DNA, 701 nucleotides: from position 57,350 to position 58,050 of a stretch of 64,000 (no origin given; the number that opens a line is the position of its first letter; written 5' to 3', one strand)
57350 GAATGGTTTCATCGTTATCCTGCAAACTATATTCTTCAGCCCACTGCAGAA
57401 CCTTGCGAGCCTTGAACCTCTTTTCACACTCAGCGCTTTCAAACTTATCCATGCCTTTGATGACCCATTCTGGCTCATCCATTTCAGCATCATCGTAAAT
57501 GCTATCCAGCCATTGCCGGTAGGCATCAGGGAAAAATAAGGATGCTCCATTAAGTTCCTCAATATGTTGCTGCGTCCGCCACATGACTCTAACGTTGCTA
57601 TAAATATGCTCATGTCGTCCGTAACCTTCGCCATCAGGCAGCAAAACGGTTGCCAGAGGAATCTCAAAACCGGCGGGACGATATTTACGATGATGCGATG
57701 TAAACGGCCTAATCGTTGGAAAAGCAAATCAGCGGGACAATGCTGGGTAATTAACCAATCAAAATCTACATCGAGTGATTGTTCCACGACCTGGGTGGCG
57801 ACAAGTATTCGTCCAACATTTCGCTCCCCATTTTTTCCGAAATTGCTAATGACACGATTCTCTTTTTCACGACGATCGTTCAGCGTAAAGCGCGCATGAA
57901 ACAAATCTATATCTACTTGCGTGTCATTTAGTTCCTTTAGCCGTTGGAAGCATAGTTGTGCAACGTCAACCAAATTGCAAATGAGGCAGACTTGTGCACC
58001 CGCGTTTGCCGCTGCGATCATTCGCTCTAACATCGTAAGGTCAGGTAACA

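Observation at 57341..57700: cas3 is split into two overlapping reading frames by an apparent single-nucleotide deletion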

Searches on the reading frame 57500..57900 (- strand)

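Call 20: search_solved_structures(query=L001:1203-3866:+, max_evalue=0.001, show_alignments=1)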
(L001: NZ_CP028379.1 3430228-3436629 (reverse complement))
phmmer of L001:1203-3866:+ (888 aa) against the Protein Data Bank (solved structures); distinct sequences matched with E-value up to 0.001: 7.
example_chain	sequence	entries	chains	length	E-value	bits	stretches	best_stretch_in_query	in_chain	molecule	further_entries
4q2c_A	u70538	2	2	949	5.3e-67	229.6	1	24-689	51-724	CRISPR-associated helicase Cas3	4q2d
6c66_G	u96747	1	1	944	6.5e-48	166.4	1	156-811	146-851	CRISPR-associated helicase, Cas3 family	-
4qqw_A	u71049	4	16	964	7.1e-48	166.3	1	156-811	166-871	CRISPR-associated helicase, Cas3 family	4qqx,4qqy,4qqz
7tr8_A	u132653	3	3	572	6.8e-16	60.5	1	565-671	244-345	CRISPR-associated helicase Cas3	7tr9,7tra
7r2k_A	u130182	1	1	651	1.4e-15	59.4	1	565-670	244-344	CRISPR-associated helicase Cas3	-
8wtk_A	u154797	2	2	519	7.8e-09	37.1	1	567-671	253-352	CRISPR-associated helicase Cas3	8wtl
9g44_A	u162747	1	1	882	4.5e-05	24.7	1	529-671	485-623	DEAD-like helicases-like protein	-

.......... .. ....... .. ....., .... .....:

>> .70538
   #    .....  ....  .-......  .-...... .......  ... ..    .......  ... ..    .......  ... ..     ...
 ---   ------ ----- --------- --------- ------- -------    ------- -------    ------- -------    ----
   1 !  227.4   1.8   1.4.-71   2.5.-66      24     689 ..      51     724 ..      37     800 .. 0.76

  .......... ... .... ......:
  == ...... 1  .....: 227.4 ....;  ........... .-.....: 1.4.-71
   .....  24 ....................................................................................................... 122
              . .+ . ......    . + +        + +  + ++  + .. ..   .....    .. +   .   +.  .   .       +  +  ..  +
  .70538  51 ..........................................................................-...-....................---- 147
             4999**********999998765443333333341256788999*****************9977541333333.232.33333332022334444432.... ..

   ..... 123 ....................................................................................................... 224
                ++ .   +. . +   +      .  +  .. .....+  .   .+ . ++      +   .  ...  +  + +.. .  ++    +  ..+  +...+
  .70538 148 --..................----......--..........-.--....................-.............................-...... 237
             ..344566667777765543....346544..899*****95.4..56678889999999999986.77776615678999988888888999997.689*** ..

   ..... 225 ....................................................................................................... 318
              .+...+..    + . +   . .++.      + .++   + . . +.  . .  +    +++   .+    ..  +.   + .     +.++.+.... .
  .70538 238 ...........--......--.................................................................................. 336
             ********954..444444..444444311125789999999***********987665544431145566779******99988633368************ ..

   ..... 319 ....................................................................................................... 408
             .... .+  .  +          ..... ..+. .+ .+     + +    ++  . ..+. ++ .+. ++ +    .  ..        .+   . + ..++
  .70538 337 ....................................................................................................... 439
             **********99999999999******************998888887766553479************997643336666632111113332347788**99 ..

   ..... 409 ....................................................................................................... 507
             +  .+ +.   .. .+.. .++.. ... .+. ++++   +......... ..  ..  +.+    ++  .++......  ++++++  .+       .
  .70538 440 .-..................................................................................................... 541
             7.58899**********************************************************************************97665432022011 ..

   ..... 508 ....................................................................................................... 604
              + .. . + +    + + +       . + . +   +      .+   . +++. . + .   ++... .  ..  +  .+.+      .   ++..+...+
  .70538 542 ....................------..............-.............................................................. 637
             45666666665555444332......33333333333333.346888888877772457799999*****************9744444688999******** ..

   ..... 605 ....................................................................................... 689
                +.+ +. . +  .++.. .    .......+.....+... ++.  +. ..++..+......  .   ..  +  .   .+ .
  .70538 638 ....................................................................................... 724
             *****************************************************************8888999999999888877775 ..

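Call 22: profile_search(protein=L001:1203-3866:+)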
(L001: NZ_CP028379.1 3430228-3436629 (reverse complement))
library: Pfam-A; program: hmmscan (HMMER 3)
A. the first sequence (888 residues): domains with independent E <= 10: 12; with E <= 0.001: 5
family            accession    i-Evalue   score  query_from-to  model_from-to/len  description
Cas3_HD           PF18019.7     5.8e-44   151.0      11-235         1-204/207  Cas3, HD domain
Cas3-like_C_2     PF22590.2     1.6e-35   122.0     567-671         2-106/106  CRISPR-associated nuclease/helicase Cas3, C-terminal
DEAD              PF00270.35    1.1e-09    38.7     309-491        16-164/167  DEAD/DEAH box helicase
ResIII            PF04851.21    6.9e-08    33.0     291-459         7-139/164  Type III restriction enzyme, res subunit
Helicase_C        PF00271.37    8.7e-06    26.4     556-669         5-109/110  Helicase conserved C-terminal domain
AAA_30            PF13604.12     0.0062    16.7     291-362         2-71/191  AAA domain
AAA_19            PF13245.12     0.0071    17.0     308-471        12-117/134  AAA domain
PhoH              PF02562.22      0.021    14.8     299-347        12-59/205  PhoH-like protein
T2SSE             PF00437.27      0.064    12.3     286-334       121-168/370  Type II/IV secretion system protein
UvrD-helicase     PF00580.27       0.12    12.5     308-371        14-68/271  UvrD/REP helicase N-terminal domain
TUSC2             PF15000.11       0.28    12.0     812-851        24-63/111  Tumour suppressor candidate 2
AAA_22            PF13401.12          3     8.6     307-351         5-33/130  AAA domain

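Call 29: search_solved_structures(query=L001:1203-3866:+, max_evalue=1e-40, show_alignments=3)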
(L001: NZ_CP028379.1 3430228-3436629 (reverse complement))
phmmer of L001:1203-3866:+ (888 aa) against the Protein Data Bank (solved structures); distinct sequences matched with E-value up to 1e-40: 3.
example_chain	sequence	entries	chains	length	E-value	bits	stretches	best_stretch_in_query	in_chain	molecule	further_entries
4q2c_A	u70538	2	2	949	5.3e-67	229.6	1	24-689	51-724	CRISPR-associated helicase Cas3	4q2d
6c66_G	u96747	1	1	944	6.5e-48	166.4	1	156-811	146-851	CRISPR-associated helicase, Cas3 family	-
4qqw_A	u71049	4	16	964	7.1e-48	166.3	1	156-811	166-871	CRISPR-associated helicase, Cas3 family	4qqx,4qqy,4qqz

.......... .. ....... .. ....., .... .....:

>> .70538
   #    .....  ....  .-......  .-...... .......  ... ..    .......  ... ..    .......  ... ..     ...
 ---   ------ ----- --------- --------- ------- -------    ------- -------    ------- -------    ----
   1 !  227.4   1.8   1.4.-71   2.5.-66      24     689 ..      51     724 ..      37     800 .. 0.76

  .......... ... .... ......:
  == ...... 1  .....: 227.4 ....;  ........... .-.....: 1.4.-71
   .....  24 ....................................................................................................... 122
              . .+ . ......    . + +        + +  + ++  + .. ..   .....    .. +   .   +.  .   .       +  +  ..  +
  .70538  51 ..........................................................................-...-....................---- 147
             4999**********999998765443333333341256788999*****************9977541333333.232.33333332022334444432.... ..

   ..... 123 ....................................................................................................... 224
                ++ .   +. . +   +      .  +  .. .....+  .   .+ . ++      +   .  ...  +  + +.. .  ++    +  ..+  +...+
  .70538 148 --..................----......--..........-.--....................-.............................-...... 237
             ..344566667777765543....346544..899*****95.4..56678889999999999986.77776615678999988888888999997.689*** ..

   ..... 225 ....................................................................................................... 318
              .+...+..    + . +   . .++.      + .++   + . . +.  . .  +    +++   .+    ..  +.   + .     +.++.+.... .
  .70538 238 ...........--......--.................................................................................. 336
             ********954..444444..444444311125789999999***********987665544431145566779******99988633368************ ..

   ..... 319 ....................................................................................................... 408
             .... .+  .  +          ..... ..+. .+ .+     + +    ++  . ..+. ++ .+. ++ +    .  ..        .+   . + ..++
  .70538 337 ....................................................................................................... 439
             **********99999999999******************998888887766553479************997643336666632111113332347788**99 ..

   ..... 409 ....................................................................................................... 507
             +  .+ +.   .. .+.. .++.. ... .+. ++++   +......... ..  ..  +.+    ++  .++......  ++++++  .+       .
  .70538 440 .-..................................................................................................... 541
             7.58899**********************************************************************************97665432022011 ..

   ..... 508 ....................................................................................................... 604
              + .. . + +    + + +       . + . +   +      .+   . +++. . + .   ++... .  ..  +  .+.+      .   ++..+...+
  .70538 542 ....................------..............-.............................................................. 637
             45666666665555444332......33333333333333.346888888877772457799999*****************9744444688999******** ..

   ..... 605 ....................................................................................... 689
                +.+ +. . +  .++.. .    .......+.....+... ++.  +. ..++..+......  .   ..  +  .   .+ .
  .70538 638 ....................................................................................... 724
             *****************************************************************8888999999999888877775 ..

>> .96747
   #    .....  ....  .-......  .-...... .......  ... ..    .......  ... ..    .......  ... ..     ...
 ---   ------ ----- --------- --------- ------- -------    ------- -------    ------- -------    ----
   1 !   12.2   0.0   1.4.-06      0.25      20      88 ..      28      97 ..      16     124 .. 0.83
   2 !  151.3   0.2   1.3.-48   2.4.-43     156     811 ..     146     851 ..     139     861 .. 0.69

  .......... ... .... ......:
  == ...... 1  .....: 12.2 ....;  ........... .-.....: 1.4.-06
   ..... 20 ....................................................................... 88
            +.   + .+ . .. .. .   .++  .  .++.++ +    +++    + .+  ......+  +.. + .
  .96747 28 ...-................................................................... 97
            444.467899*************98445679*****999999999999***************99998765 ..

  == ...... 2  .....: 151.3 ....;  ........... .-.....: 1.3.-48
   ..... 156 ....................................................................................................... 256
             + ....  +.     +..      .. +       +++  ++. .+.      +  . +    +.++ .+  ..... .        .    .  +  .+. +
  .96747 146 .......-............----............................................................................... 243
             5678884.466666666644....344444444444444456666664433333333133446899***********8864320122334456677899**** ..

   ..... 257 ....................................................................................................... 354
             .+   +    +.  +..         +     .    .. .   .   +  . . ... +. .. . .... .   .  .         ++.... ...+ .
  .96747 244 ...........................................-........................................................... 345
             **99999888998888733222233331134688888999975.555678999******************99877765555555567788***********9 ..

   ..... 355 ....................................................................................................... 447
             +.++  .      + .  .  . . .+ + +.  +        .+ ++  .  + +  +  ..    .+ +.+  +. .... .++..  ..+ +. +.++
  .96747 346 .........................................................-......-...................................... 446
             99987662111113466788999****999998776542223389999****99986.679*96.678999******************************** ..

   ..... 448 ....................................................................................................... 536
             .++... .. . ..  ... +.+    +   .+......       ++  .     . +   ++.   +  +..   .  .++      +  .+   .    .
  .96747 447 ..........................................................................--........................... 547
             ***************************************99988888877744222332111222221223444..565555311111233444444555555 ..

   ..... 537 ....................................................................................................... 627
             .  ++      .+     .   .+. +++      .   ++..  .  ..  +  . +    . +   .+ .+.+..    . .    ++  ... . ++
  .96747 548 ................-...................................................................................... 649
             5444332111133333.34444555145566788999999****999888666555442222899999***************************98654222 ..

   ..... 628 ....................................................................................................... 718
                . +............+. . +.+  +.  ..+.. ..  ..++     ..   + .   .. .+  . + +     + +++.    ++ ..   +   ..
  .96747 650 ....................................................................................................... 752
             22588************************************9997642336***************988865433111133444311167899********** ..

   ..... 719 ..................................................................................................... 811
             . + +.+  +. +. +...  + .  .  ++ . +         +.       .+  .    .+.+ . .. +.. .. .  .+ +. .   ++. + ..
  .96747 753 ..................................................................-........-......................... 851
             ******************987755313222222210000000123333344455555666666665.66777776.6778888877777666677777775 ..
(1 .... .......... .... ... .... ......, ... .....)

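Call 31: list_cluster_members(proteins=[L001:1203-3866:+])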
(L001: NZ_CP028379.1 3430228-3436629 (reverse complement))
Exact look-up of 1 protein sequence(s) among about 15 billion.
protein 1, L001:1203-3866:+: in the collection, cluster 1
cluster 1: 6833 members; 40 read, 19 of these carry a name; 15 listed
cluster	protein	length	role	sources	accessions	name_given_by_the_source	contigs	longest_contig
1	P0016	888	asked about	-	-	CRISPR-associated helicase/endonuclease Cas3 [Escherichia coli] | CRISPR-associated helicase Cas3 n=4 Tax=Escherichia coli TaxID=562 RepID=A0AB38EUL9_ECOLX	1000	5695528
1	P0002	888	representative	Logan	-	-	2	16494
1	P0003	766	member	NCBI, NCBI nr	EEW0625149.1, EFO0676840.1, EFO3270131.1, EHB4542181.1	TPA: CRISPR-associated helicase/endonuclease Cas3, partial [Escherichia coli] | CRISPR-associated helicase/endonuclease Cas3 [Escherichia coli]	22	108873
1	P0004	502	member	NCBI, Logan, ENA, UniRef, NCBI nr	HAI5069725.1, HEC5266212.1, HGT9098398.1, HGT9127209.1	TPA: type I-E CRISPR-associated protein Cse1/CasA [Escherichia coli] | type I-E CRISPR-associated protein Cse1/CasA n=1 Tax=Escherichia coli TaxID=562 ... | type I-E CRISPR-associated protein Cse1/CasA [Escherichia coli]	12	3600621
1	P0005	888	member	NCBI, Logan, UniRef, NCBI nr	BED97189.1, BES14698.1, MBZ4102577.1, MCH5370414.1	CRISPR-associated helicase/endonuclease Cas3 [Escherichia fergusonii] | CRISPR-associated helicase/endonuclease Cas3 n=1 Tax=Escherichia fergusonii TaxID=564 ...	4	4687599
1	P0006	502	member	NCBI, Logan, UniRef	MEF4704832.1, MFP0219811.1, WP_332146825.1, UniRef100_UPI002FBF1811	type I-E CRISPR-associated protein Cse1/CasA [Escherichia sp. WS1063] | type I-E CRISPR-associated protein Cse1/CasA n=1 Tax=Escherichia sp. WS1063 TaxID=3381920 ...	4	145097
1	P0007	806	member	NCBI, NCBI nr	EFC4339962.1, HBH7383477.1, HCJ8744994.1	CRISPR-associated helicase/endonuclease Cas3, partial [Escherichia coli] | CRISPR-associated helicase/endonuclease Cas3 [Escherichia coli]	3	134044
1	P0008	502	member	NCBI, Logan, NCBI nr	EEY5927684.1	type I-E CRISPR-associated protein Cse1/CasA [Escherichia coli]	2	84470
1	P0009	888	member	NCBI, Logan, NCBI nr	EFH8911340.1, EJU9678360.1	CRISPR-associated helicase/endonuclease Cas3 [Escherichia coli]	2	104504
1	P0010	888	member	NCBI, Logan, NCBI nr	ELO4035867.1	CRISPR-associated helicase/endonuclease Cas3 [Escherichia coli]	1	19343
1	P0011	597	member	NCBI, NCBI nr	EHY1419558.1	CRISPR-associated helicase/endonuclease Cas3, partial [Escherichia coli] | CRISPR-associated helicase/endonuclease Cas3 [Escherichia coli]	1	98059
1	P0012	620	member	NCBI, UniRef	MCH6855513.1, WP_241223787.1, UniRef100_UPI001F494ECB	CRISPR-associated helicase Cas3', partial [Escherichia coli] | CRISPR-associated helicase/endonuclease Cas3 n=1 Tax=Escherichia coli TaxID=562 ...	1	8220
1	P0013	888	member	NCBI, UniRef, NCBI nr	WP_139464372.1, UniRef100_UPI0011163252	CRISPR-associated helicase/endonuclease Cas3 [Escherichia coli] | CRISPR-associated helicase/endonuclease Cas3 n=1 Tax=Escherichia coli TaxID=562 ...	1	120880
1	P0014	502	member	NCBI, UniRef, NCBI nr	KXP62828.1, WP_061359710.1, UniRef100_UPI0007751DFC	type I-E CRISPR-associated protein Cse1/CasA [Escherichia coli] | type I-E CRISPR-associated protein Cse1/CasA n=1 Tax=Escherichia coli TaxID=562 ...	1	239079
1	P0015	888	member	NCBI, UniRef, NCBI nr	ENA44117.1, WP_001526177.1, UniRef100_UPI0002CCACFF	CRISPR-associated helicase/endonuclease Cas3 [Escherichia coli] | CRISPR-associated helicase/endonuclease Cas3 n=1 Tax=Escherichia coli TaxID=562 ...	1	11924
